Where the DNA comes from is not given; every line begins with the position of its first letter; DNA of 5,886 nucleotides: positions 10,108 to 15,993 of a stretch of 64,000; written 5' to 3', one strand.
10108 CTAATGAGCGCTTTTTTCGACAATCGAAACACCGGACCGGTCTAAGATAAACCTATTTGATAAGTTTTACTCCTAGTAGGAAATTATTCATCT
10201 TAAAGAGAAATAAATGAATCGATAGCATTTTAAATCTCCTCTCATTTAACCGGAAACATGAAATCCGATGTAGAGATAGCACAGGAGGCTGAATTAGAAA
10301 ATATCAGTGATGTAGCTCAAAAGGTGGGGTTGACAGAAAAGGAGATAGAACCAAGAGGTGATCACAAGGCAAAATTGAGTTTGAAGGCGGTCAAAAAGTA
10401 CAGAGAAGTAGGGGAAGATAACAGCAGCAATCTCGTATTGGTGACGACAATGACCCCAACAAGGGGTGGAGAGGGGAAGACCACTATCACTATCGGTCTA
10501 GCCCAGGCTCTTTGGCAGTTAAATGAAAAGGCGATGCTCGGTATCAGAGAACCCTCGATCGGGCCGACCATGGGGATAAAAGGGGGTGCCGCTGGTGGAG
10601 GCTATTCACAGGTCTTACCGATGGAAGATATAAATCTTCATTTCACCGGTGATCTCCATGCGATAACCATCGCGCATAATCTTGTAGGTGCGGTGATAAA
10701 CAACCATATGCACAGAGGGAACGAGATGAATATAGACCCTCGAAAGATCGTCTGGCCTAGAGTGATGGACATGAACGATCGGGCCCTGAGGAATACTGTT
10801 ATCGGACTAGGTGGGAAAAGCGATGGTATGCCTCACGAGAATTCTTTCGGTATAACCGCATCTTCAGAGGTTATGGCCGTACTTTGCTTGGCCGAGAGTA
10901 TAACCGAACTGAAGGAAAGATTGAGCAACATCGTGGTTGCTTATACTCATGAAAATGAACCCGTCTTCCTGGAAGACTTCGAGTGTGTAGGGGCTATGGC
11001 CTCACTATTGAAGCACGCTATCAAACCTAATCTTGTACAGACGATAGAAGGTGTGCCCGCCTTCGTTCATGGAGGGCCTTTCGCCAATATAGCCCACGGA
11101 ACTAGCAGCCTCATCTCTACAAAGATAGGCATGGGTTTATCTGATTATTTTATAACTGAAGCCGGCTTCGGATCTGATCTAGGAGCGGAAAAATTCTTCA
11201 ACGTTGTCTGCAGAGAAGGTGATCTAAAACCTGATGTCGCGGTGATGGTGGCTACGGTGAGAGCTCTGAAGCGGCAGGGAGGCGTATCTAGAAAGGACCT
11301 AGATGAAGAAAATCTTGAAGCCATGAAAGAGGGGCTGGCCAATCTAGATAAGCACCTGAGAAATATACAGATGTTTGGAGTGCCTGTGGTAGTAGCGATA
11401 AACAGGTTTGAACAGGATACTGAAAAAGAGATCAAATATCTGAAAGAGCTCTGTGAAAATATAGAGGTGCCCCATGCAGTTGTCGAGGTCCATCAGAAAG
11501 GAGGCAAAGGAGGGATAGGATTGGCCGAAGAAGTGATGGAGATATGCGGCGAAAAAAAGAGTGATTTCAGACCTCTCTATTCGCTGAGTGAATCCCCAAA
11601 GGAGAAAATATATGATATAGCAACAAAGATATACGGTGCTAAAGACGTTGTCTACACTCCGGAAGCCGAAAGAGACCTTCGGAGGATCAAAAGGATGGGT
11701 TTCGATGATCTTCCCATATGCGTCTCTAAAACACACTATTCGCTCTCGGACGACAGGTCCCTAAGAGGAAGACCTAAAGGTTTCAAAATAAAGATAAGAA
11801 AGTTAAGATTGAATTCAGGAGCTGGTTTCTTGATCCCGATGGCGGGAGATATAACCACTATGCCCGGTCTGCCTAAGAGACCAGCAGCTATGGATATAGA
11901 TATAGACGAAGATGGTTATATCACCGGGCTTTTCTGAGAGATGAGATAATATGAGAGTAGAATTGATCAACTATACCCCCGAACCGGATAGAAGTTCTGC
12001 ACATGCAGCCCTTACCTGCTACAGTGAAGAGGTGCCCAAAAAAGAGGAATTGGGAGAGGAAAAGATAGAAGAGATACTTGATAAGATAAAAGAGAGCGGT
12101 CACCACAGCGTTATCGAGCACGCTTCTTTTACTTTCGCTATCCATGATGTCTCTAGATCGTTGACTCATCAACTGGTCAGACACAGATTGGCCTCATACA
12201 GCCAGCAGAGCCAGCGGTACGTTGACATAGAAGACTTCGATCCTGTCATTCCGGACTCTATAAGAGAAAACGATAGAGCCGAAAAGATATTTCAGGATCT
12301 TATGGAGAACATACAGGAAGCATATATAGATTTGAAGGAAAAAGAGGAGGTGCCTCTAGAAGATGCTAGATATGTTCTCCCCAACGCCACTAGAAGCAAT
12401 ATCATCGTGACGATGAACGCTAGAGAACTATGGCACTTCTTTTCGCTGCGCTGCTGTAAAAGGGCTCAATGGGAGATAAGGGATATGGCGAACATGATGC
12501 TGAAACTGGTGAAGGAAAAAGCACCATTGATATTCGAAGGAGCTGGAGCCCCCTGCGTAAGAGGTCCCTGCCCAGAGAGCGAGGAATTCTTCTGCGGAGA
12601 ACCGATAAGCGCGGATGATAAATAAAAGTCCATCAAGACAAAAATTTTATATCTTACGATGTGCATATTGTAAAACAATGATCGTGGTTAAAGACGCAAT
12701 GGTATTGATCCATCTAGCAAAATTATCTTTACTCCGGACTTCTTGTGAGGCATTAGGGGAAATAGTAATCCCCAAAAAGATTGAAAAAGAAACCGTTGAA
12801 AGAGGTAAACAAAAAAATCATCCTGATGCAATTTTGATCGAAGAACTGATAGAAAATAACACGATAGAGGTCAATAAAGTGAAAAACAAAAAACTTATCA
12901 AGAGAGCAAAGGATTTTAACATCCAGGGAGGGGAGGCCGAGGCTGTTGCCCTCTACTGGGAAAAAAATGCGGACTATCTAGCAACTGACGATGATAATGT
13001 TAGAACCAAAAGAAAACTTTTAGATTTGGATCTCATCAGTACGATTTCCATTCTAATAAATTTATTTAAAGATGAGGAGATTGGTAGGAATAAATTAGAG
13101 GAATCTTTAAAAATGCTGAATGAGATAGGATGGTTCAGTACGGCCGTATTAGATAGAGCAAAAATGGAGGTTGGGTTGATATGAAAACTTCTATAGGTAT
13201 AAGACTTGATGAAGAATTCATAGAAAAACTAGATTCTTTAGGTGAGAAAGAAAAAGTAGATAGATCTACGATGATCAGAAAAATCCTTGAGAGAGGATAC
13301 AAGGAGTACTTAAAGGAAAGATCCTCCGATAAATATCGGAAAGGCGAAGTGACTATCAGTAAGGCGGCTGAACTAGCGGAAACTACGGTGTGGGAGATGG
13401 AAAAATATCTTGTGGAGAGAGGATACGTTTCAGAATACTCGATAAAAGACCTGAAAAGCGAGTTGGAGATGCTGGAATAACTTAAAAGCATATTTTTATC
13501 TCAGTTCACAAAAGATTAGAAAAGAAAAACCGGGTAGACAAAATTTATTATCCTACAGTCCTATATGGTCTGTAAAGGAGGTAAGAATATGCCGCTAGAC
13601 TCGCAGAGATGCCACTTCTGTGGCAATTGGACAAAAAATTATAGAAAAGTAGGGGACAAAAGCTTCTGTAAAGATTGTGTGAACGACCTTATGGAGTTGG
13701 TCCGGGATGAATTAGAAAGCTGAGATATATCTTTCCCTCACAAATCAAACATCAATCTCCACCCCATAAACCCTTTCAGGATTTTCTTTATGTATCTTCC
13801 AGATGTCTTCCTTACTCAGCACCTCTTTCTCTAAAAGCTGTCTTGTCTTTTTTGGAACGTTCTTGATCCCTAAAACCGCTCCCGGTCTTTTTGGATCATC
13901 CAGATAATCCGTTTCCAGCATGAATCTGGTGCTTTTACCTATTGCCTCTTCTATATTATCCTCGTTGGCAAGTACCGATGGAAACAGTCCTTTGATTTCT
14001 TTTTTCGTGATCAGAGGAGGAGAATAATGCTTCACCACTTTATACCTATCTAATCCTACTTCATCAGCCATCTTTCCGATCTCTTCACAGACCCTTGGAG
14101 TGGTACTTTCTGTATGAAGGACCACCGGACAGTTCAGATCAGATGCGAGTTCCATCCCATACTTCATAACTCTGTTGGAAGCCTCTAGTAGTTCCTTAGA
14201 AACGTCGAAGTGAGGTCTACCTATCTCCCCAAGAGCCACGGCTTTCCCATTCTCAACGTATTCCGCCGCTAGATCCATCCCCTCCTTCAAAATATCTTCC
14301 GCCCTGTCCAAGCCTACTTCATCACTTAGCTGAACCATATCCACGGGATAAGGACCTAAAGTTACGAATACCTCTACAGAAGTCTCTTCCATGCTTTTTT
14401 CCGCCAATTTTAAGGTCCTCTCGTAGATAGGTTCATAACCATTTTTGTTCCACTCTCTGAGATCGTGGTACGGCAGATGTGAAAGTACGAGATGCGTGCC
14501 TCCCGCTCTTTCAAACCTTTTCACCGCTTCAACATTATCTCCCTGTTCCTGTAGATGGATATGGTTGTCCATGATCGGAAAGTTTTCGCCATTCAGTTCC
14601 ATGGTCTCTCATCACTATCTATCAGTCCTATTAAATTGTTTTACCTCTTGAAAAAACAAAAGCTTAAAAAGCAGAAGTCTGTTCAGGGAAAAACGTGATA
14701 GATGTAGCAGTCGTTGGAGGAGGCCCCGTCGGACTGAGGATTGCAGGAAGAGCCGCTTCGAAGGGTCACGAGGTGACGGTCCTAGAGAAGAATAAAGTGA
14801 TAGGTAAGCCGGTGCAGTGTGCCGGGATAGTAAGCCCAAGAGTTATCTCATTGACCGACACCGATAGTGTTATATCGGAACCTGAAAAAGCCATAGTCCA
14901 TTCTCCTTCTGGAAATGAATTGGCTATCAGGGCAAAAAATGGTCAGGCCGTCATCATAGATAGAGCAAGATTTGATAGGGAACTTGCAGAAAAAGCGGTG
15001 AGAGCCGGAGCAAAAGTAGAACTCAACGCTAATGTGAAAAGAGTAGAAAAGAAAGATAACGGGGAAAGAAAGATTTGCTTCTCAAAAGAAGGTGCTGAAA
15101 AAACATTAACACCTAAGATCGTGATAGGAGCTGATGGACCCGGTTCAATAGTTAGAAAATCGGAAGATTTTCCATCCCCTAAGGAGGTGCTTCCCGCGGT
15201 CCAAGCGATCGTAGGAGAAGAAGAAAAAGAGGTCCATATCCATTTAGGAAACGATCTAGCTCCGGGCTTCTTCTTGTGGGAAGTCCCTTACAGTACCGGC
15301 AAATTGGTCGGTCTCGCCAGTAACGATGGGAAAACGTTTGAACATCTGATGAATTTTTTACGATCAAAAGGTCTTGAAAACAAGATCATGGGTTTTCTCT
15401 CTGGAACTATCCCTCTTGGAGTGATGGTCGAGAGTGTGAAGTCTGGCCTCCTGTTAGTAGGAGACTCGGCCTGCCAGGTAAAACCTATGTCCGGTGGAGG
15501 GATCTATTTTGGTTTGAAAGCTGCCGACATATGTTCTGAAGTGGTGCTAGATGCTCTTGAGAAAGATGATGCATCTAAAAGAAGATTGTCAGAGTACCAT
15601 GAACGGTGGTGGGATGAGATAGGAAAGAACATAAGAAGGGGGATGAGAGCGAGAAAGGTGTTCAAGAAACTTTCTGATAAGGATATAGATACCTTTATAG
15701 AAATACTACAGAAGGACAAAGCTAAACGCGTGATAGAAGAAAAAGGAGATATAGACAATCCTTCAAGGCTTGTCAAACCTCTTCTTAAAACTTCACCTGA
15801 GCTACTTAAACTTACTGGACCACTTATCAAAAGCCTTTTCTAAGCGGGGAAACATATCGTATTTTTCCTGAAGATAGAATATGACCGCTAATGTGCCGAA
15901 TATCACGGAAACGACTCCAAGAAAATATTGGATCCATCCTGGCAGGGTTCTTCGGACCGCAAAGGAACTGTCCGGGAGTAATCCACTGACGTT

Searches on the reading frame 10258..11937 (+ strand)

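Call 48: search_protein_families(library=pfam, proteins=[window:10258-11937:+], max_evalue=0.00001)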
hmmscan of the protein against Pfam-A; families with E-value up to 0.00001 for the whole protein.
window:10258-11937:+ (559 aa): 2 families
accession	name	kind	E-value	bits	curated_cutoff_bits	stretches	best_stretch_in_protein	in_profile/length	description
PF01268.25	FTHFS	-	2.3e-252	838.6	27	1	2-559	1-556/556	Formate--tetrahydrofolate ligase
PF01656.29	CbiA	-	4e-06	27.2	25.4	0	66-90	4-28/125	CobQ/CobB/MinD/ParA nucleotide binding domain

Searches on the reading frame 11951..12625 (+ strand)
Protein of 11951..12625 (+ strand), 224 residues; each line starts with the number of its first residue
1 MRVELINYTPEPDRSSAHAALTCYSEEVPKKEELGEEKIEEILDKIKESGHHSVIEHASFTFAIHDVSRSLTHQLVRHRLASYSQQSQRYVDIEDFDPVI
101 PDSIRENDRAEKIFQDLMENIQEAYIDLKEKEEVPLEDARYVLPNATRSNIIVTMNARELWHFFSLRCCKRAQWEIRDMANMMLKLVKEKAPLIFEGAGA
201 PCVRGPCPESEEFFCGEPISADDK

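Call 49: search_protein_families(library=pfam, proteins=[window:11951-12625:+], max_evalue=0.00001)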
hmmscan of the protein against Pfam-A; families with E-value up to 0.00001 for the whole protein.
window:11951-12625:+ (224 aa): 1 family
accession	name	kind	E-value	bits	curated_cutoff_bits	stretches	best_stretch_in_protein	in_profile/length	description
PF02511.20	Thy1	-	7.2e-71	238.4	24.8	1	4-192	1-190/191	Thymidylate synthase complementing protein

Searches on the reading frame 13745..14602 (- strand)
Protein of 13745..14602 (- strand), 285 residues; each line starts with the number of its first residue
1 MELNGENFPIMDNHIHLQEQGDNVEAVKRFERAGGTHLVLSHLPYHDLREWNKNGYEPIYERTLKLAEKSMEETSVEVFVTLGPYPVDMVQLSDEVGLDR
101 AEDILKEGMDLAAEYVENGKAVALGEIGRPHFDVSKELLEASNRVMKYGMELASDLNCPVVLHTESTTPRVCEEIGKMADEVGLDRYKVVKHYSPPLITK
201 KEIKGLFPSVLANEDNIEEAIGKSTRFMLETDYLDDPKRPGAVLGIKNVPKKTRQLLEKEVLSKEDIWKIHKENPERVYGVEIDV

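Call 21: search_protein_families(library=pfam, proteins=[window:13745-14602:-], max_evalue=0.001)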
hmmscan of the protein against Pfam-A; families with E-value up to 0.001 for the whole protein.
window:13745-14602:- (285 aa): 1 family
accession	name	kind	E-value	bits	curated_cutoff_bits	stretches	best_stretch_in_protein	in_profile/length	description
PF01026.27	TatD_DNase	-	2e-35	122.8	27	1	11-280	1-253/253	TatD related DNase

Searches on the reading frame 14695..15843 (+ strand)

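Call 21: search_protein_families(library=pfam, proteins=[window:14695-15843:+], max_evalue=0.001)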
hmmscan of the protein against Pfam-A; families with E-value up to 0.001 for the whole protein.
window:14695-15843:+ (382 aa): 10 families
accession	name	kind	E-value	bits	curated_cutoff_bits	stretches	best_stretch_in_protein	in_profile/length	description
PF01494.25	FAD_binding_3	-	7.8e-18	65.2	22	1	2-160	2-170/349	FAD binding domain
PF05834.18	Lycopene_cycl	-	2.7e-12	46.9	23.4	1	3-153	1-145/380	Lycopene cyclase protein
PF01266.30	DAO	-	1.4e-10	41.7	27.9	1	3-37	1-35/353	FAD dependent oxidoreductase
PF03486.20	HI0933_like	-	4.4e-08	33.3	50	1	3-44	2-43/244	HI0933-like protein Rossmann domain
PF12831.13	FAD_oxidored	-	7.6e-08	32.5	27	1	3-155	1-152/416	FAD dependent oxidoreductase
PF00070.33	Pyr_redox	-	4.6e-06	27.5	22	1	4-37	2-35/82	Pyridine nucleotide-disulphide oxidoreductase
PF13450.12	NAD_binding_8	-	5e-05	23.9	21.9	1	6-37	1-32/68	NAD(P)-binding Rossmann-like domain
PF07992.20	Pyr_redox_2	-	0.00015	21.7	26.1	1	4-36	145-177/291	Pyridine nucleotide-disulphide oxidoreductase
PF13738.12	Pyr_redox_3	-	0.00056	19.7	30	0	6-36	2-33/305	Pyridine nucleotide-disulphide oxidoreductase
PF00890.30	FAD_binding_2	-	0.00063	19.5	20.4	1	3-38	1-36/414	FAD binding domain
